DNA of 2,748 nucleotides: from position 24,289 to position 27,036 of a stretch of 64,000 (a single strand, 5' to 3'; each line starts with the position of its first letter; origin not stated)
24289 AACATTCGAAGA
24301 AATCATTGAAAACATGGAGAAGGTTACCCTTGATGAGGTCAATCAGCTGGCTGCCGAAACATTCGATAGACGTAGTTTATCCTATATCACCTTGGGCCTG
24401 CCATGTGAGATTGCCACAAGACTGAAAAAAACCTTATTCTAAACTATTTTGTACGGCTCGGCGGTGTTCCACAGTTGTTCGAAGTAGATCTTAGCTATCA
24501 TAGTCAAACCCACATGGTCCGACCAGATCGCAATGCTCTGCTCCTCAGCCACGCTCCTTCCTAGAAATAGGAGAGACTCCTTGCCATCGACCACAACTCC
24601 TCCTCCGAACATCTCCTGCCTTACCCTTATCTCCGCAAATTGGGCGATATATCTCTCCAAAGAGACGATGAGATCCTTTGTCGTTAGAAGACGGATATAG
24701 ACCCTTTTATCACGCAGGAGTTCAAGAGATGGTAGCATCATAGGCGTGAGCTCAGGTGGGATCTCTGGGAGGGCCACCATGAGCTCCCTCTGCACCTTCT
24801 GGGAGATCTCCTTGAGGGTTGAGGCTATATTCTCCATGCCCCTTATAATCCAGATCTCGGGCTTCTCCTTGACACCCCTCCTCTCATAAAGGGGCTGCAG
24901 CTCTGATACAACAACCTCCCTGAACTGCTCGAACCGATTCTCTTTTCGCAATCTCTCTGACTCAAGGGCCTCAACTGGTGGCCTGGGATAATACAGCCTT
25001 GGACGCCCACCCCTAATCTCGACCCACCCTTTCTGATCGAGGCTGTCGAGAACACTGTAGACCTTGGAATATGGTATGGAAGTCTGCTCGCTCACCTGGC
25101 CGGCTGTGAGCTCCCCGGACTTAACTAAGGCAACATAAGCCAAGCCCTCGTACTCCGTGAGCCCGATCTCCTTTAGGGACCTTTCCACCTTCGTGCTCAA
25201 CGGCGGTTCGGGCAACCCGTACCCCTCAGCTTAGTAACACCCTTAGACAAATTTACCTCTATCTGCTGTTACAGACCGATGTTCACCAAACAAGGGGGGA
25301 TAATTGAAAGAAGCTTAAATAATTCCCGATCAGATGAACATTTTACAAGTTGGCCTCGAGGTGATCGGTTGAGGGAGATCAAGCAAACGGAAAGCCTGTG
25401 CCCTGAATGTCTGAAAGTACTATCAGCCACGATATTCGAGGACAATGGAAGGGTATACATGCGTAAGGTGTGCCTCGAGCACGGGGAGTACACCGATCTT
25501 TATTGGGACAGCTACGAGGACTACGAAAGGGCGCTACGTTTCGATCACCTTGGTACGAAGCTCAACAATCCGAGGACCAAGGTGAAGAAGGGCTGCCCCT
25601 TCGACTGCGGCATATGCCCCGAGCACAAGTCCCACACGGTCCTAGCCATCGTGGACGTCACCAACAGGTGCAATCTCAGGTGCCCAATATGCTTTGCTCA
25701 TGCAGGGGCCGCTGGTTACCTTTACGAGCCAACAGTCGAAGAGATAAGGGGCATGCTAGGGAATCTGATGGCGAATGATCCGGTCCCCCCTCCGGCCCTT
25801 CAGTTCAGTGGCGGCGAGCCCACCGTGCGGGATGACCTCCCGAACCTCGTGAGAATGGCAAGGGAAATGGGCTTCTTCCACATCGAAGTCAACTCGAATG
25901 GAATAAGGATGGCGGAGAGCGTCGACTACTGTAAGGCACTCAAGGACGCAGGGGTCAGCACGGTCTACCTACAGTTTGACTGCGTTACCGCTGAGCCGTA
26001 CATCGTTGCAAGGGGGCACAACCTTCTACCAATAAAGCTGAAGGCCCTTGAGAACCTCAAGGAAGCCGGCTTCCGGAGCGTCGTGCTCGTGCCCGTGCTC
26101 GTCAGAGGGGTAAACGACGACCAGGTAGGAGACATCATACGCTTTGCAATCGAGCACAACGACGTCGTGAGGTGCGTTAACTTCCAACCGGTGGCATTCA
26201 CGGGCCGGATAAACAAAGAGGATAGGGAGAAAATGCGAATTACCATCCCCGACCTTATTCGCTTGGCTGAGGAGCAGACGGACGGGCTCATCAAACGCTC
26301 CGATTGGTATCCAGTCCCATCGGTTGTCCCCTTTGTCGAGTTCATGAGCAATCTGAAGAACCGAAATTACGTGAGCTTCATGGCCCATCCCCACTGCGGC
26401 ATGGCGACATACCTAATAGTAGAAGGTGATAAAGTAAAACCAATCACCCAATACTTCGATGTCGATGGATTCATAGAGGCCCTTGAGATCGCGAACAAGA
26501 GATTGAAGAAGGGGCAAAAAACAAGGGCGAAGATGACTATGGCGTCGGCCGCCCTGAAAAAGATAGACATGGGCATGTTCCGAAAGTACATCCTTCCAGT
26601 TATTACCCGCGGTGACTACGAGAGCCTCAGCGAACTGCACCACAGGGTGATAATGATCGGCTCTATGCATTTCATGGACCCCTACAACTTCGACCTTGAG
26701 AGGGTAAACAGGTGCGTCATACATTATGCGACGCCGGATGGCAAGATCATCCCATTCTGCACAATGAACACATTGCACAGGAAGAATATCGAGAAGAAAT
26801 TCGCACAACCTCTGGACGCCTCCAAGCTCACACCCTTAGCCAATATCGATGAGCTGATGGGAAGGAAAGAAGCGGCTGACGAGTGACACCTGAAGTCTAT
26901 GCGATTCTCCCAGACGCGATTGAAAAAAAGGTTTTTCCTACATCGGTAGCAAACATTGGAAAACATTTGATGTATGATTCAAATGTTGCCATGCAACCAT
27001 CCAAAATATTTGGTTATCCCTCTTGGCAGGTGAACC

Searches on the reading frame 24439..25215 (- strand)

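Call 25: search_protein_families(library=pfam, proteins=[window:24439-25215:-], max_evalue=0.00001)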
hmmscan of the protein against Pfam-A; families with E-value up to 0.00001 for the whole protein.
window:24439-25215:- (258 aa): 2 families
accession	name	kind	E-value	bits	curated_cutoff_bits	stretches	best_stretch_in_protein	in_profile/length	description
PF01978.25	TrmB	-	3.9e-22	78.3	25.6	1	14-80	1-67/68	Sugar-specific transcriptional regulator TrmB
PF11495.14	Regulator_TrmB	-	9.9e-08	32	22.2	1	120-253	1-133/233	Archaeal transcriptional regulator TrmB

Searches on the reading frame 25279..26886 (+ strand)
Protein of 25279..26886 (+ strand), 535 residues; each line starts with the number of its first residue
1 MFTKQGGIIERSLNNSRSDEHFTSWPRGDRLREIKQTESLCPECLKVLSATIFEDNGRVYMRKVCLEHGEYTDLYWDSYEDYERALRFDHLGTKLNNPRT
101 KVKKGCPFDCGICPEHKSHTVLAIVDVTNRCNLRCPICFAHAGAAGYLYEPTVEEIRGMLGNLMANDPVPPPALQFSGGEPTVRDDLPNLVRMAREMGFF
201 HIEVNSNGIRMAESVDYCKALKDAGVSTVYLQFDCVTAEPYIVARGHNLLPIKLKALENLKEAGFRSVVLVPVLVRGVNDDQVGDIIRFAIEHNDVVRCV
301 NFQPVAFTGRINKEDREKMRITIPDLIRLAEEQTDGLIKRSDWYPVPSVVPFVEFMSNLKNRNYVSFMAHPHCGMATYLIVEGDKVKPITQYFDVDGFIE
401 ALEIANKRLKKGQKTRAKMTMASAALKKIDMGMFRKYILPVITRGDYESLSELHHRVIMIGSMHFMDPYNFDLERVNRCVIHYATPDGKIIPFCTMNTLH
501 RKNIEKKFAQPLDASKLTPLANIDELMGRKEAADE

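Call 47: search_protein_families(library=pfam, proteins=[window:25279-26886:+], max_evalue=0.0001)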
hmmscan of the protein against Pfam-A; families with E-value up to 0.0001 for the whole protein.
window:25279-26886:+ (535 aa): 2 families
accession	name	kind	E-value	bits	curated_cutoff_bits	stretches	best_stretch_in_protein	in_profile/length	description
PF04055.27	Radical_SAM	-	8.7e-25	88.3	29.5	1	127-290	3-166/166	Radical SAM superfamily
PF23545.1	Zn_ribbon_HMPTM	-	1e-19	70.2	27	1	34-77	2-45/45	HMPTM N-terminal zinc ribbon domain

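Call 86: search_protein_families(library=ncbifam, proteins=[window:25279-26886:+], max_evalue=1e-10)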
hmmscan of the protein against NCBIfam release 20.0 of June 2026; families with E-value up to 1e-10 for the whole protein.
window:25279-26886:+ (535 aa): 17 families
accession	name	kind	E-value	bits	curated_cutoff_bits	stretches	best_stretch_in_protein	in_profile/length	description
NF045702.1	rSAM_GDGT_ether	equivalog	1.4e-202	673.7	450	1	36-511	1-485/486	tetraether lipid synthase Tes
NF045703.1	rSAM_Tes_intein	exception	8.9e-122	407.8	1700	2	138-509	611-993/1040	tetraether lipid synthase Tes, intein-containing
NF045646.2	rSAM_Se_TrsS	equivalog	1.1e-120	403.2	490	1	36-499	2-432/441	radical SAM (seleno)protein TrsS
TIGR02666.1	moaA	equivalog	1.6e-23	83.2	284.05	1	125-316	14-206/336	GTP 3',8-cyclase MoaA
NF001199.0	PRK00164.2-1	equivalog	1.5e-21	76.8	231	1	125-334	16-217/308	GTP 3',8-cyclase MoaA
TIGR02668.1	moaA_archaeal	equivalog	3.7e-21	75.4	325.25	1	125-361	14-244/303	GTP 3',8-cyclase MoaA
TIGR04546.1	rSAM_ahbC_deAc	equivalog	5.4e-16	58.4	650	1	123-312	41-220/390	12,18-didecarboxysiroheme deacetylase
TIGR04347.1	pseudo_SAM_Halo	equivalog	8.8e-15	54.8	525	1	117-237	34-148/390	TIGR04347 family pseudo-SAM/SPASM protein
TIGR02109.1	PQQ_syn_pqqE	equivalog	2.1e-14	53.3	381.35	1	122-294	8-173/358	pyrroloquinoline quinone biosynthesis protein PqqE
TIGR04054.1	rSAM_NirJ1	equivalog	4e-14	52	650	1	121-314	36-219/387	putative heme d1 biosynthesis radical SAM protein NirJ1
TIGR04055.1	rSAM_NirJ2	equivalog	7.9e-14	51.9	500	1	126-320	5-189/326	putative heme d1 biosynthesis radical SAM protein NirJ2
TIGR04051.1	rSAM_NirJ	equivalog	5.7e-13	48.6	515.45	1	124-316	5-187/354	heme d1 biosynthesis radical SAM protein NirJ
NF050035.1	rSAM_WgK_link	exception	4.6e-12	45.6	650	1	118-315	6-194/367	radical SAM/SPASM peptide maturase WgkB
TIGR04545.1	rSAM_ahbD_hemeb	equivalog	5e-12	45.9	500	1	125-295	4-167/339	heme b synthase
TIGR04317.1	W_rSAM_matur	equivalog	4.8e-11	42.4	380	1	124-272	7-148/349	tungsten cofactor oxidoreductase radical SAM maturase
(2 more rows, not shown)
